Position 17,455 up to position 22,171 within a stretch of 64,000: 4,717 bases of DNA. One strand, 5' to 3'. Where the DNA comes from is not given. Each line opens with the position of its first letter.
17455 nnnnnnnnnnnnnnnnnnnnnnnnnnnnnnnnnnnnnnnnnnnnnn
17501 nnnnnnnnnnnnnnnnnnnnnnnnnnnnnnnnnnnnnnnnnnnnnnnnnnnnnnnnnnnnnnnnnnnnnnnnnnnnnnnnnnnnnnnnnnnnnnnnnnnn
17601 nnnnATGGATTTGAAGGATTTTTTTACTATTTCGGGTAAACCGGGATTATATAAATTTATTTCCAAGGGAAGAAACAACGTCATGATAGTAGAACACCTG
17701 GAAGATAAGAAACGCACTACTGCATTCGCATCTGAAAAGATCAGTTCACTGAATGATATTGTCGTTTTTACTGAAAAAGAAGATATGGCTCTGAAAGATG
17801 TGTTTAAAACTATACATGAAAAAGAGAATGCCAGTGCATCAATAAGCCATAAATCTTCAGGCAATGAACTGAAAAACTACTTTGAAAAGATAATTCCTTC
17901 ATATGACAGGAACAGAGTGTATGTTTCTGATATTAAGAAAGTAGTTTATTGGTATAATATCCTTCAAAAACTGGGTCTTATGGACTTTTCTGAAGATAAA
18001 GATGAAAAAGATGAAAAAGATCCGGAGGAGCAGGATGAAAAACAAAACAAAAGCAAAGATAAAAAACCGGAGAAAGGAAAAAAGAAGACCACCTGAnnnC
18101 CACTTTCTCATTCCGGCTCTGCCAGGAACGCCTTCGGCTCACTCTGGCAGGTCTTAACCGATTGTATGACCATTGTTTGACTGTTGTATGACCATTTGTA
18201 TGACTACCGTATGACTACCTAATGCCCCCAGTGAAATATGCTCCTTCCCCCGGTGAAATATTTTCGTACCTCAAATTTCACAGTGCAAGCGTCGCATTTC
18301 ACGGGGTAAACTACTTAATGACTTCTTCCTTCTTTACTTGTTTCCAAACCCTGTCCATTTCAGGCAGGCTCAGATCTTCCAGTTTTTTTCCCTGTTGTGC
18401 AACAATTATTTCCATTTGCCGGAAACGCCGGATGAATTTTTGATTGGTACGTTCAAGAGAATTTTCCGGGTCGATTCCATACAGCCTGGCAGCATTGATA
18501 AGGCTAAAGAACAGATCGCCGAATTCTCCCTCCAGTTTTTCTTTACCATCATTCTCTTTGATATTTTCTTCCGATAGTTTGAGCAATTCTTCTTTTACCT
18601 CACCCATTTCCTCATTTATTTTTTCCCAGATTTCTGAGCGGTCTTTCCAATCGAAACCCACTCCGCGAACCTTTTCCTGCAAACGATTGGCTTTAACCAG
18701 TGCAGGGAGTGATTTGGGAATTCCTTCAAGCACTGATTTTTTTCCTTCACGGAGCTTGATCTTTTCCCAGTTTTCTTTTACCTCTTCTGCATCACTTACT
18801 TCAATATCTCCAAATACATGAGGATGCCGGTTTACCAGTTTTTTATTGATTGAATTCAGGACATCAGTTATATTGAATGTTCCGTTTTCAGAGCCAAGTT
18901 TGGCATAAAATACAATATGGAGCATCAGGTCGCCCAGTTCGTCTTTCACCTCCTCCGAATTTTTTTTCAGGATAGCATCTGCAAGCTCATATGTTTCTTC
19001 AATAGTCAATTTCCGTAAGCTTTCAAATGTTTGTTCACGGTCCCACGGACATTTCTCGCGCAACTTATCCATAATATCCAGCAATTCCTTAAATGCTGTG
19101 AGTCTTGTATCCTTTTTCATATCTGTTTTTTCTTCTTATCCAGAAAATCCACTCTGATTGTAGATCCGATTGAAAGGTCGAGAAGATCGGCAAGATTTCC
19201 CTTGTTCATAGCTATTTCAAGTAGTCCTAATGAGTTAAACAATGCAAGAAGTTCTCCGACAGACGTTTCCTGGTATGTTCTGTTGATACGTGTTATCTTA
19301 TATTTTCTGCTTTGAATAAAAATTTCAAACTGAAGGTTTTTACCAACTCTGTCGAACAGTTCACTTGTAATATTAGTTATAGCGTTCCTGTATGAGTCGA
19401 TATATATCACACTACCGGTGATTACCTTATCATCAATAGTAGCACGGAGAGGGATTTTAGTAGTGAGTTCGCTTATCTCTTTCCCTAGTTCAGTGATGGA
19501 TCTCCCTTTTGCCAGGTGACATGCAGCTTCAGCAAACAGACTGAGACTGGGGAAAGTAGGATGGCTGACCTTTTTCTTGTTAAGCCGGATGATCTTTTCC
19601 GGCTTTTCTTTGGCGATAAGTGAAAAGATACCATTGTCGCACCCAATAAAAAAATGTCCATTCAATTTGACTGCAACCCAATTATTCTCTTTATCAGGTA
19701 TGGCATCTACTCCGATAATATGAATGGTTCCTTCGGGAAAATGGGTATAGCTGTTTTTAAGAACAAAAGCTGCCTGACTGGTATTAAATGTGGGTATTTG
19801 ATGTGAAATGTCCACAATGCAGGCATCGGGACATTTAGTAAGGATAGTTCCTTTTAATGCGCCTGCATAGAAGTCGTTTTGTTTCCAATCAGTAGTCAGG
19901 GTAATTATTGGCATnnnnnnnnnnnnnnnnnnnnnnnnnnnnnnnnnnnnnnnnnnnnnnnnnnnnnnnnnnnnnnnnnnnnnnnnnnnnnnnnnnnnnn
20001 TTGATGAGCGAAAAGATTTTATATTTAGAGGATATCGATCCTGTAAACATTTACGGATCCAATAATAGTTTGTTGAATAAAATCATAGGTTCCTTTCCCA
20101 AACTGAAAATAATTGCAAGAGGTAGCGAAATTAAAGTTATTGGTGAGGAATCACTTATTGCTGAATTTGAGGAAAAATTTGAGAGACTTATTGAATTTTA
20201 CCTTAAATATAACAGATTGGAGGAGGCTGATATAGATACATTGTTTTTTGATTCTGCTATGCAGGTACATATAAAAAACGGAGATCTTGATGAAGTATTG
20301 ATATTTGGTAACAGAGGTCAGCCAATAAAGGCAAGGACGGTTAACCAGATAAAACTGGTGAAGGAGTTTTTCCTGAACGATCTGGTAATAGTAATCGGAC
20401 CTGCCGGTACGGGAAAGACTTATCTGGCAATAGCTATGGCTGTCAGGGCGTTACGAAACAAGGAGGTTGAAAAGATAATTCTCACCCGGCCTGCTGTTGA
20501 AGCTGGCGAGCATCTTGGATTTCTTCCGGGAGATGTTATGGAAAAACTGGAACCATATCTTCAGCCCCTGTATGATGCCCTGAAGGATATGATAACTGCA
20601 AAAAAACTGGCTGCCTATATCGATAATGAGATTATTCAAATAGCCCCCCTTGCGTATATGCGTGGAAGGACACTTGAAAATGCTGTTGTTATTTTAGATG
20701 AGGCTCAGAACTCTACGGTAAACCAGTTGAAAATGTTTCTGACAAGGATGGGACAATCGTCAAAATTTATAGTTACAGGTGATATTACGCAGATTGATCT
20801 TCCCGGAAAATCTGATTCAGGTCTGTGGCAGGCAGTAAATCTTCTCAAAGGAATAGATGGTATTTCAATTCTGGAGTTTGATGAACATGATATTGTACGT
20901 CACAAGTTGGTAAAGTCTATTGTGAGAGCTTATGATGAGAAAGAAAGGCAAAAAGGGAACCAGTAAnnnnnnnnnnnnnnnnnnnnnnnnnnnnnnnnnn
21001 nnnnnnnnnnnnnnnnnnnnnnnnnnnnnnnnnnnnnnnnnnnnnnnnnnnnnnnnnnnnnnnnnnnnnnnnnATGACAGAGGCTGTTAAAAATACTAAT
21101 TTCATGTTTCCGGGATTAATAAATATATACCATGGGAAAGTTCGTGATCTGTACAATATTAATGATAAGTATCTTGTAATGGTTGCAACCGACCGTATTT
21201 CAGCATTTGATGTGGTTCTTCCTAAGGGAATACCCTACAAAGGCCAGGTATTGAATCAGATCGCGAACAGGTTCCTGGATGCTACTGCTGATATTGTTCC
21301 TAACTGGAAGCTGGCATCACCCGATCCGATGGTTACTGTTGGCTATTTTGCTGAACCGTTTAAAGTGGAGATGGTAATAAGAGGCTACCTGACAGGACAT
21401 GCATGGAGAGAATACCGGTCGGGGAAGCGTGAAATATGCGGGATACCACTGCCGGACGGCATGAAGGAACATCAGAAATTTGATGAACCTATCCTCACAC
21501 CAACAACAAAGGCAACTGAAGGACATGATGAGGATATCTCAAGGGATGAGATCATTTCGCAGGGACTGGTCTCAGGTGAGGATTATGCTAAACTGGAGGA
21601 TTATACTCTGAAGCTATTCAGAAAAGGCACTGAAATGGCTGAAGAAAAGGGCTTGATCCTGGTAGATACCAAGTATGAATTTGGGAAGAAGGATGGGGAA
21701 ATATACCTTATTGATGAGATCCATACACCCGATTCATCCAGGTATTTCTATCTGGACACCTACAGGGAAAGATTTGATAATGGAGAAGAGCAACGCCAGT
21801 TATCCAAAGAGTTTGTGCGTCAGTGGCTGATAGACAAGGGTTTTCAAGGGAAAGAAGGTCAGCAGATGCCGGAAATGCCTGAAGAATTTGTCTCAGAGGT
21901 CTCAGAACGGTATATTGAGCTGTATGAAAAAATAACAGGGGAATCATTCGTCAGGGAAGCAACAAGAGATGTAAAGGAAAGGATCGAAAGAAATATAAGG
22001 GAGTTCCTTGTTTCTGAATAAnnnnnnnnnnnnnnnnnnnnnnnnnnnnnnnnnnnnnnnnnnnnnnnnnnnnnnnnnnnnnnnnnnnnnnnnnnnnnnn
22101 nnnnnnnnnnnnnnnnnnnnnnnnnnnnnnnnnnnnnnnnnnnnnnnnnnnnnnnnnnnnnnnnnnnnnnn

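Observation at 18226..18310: Family of structured repeats built on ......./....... arms, including a copy that looks like one unit inserted into another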

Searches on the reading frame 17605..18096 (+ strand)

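Call 13: search_protein_families(library=pfam, proteins=[window:17605-18096:+])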
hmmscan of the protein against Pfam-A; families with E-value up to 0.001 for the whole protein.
window:17605-18096:+ (163 aa): 2 families
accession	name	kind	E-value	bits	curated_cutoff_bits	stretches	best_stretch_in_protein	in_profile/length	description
PF21186.2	DUF6852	-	2.5e-26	92.6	27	1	52-120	1-71/71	Domain of unknown function (DUF6852)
PF18347.7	DUF5606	-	6.3e-16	58.7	25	1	3-49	1-46/46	Domain of unknown function (DUF5606)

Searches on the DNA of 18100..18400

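Call 88: search_rna_families(source=window, start=18100, end=18400, threshold=evalue, max_evalue=1)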
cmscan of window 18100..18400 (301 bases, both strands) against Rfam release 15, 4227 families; matches with E-value up to 1: 0.
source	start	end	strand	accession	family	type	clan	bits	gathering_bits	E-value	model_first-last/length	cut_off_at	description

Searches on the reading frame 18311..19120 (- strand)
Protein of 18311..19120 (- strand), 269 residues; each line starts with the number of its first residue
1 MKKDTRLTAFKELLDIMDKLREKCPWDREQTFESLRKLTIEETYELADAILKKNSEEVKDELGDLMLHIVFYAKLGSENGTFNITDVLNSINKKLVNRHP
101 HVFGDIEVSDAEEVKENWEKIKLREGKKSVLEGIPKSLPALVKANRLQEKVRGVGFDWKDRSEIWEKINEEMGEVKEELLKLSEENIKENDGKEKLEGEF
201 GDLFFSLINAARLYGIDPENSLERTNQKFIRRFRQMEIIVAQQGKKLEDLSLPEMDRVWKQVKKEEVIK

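Call 13: search_protein_families(library=pfam, proteins=[window:18311-19120:-])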
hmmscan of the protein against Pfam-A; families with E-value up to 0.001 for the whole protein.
window:18311-19120:- (269 aa): 2 families
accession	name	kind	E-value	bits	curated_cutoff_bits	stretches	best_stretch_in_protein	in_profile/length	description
PF03819.22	MazG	-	9.8e-33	112.7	22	2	30-103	1-74/74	MazG nucleotide pyrophosphohydrolase domain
PF01503.22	PRA-PH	-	1.5e-09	38.6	21.3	1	22-70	16-65/86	Phosphoribosyl-ATP pyrophosphohydrolase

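Call 40: find_encoding_contigs(protein=window:18311-19120:-, flank=3000, max_places=6)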
Protein window:18311-19120:- (269 aa): 7 contigs read that carry it; 4 places shown.
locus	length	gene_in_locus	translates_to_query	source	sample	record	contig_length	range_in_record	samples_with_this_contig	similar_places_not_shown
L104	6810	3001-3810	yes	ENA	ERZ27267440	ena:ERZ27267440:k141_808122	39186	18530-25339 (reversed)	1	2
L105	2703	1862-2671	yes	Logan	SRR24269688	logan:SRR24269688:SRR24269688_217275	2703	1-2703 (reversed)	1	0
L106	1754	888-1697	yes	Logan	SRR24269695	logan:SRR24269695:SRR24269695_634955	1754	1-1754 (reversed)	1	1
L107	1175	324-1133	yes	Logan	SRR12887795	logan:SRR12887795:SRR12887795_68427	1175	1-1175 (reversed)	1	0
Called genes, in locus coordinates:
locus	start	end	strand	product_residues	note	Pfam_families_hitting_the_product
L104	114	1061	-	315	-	PF01259:SAICAR_synt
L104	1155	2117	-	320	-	PF01695:IstB_IS21 (weak), PF02562:PhoH, PF13245:AAA_19, PF13604:AAA_30 (weak)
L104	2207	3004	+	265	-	PF01887:SAM_HAT_N, PF20257:SAM_HAT_C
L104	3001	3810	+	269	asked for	PF01503:PRA-PH (faint), PF03819:MazG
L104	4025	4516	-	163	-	PF18347:DUF5606, PF21186:DUF6852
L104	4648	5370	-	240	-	PF27507:DjlA_TM, PF05099:TerB, PF00226:DnaJ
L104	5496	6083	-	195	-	PF01121:CoaE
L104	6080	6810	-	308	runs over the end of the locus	-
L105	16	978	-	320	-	PF01695:IstB_IS21 (weak), PF02562:PhoH, PF13245:AAA_19, PF13604:AAA_30 (weak)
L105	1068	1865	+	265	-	PF01887:SAM_HAT_N, PF20257:SAM_HAT_C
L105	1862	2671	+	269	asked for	PF01503:PRA-PH (faint), PF03819:MazG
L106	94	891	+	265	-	PF01887:SAM_HAT_N, PF20257:SAM_HAT_C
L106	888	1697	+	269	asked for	PF01503:PRA-PH (faint), PF03819:MazG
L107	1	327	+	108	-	?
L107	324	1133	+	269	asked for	PF01503:PRA-PH (faint), PF03819:MazG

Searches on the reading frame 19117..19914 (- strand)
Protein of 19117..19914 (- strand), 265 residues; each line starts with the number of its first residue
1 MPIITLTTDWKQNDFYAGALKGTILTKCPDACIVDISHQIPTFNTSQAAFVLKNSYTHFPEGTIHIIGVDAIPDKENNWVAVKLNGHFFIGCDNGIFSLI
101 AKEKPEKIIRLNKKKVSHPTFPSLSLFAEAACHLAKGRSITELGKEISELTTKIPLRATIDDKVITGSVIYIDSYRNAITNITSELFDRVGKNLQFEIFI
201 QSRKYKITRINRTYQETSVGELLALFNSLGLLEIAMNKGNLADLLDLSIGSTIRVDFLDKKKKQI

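Call 13: search_protein_families(library=pfam, proteins=[window:19117-19914:-])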
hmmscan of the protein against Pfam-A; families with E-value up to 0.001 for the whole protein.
window:19117-19914:- (265 aa): 2 families
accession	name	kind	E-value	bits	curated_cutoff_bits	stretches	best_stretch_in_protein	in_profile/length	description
PF01887.21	SAM_HAT_N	-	9e-46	155.7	26.3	1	4-144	1-145/145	SAM hydroxide adenosyltransferase N-terminal domain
PF20257.3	SAM_HAT_C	-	1.8e-24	86.3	25.5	1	167-254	1-84/84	SAM hydroxide adenosyltransferase C-terminal domain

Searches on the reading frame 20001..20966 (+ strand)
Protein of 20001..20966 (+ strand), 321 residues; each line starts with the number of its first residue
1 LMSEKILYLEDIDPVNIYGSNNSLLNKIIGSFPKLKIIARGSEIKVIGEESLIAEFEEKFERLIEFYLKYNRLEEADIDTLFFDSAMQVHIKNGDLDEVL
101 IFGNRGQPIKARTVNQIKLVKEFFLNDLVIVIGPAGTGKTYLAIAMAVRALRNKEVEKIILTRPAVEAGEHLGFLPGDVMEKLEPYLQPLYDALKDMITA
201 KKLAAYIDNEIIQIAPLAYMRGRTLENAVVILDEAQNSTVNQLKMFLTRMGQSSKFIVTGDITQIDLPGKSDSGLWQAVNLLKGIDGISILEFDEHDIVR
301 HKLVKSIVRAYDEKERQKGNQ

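Call 13: search_protein_families(library=pfam, proteins=[window:20001-20966:+])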
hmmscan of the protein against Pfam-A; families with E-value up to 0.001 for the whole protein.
window:20001-20966:+ (321 aa): 9 families
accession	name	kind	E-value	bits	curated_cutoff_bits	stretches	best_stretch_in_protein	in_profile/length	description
PF02562.22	PhoH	-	1.4e-89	299.4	27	1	109-312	2-205/205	PhoH-like protein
PF13245.12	AAA_19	-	6.8e-10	39.7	25.1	1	117-265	2-129/134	AAA domain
PF13604.12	AAA_30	-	1.5e-07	31.8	27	1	115-265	5-128/191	AAA domain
PF01695.23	IstB_IS21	-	3.8e-06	27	24.1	1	125-153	91-119/238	IstB-like ATP binding protein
PF13401.12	AAA_22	-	7.6e-05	23.5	27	1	128-249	7-107/130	AAA domain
PF13173.12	AAA_14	-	0.0003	21.2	27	0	127-260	3-97/129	AAA domain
PF13191.12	AAA_16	-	0.00038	21.4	32.6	1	128-252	26-161/167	AAA ATPase domain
PF00580.27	UvrD-helicase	-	0.00053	20.2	23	0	125-157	12-44/271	UvrD/REP helicase N-terminal domain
PF00270.35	DEAD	-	0.00065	19.9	26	0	115-241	3-132/167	DEAD/DEAH box helicase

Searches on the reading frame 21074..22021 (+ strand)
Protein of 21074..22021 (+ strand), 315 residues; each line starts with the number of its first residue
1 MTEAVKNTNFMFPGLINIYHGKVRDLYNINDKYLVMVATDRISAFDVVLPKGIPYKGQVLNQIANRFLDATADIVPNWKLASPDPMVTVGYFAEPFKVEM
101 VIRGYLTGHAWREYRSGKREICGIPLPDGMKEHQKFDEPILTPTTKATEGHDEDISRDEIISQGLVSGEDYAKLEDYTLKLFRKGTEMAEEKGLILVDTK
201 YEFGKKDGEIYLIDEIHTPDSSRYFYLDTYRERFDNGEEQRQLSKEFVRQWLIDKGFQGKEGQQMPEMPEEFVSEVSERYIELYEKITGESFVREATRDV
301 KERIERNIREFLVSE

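Call 13: search_protein_families(library=pfam, proteins=[window:21074-22021:+])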
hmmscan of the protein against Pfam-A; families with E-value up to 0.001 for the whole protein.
window:21074-22021:+ (315 aa): 1 family
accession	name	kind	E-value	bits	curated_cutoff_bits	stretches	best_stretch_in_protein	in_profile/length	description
PF01259.24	SAICAR_synt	-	1.1e-71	241.7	20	1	18-260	2-227/233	SAICAR synthetase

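Call 74: find_encoding_contigs(protein=window:21074-22021:+, flank=1500, max_places=10)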
Protein window:21074-22021:+ (315 aa): 8 contigs read that carry it; 6 places shown.
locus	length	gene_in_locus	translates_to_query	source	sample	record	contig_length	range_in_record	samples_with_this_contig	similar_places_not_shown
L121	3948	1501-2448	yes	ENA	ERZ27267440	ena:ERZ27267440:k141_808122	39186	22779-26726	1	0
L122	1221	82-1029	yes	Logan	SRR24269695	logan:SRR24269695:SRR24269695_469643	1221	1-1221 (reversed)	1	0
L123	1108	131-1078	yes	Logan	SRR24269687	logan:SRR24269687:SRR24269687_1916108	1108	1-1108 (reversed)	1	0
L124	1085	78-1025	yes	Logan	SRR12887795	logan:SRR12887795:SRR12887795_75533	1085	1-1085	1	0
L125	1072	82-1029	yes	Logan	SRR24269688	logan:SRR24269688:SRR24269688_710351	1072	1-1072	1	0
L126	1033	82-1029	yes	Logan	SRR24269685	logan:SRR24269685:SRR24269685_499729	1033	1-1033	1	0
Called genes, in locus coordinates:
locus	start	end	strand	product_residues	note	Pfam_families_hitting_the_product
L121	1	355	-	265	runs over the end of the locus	PF01887:SAM_HAT_N, PF20257:SAM_HAT_C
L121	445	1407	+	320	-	PF01695:IstB_IS21 (weak), PF02562:PhoH, PF13245:AAA_19, PF13604:AAA_30 (weak)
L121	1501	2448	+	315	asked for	PF01259:SAICAR_synt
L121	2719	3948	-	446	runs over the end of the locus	PF01171:ATP_bind_3, PF28558:TilS_SCL, PF11734:TilS_C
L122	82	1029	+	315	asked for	PF01259:SAICAR_synt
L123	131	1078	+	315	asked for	PF01259:SAICAR_synt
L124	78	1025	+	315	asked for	PF01259:SAICAR_synt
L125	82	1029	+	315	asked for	PF01259:SAICAR_synt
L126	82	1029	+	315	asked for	PF01259:SAICAR_synt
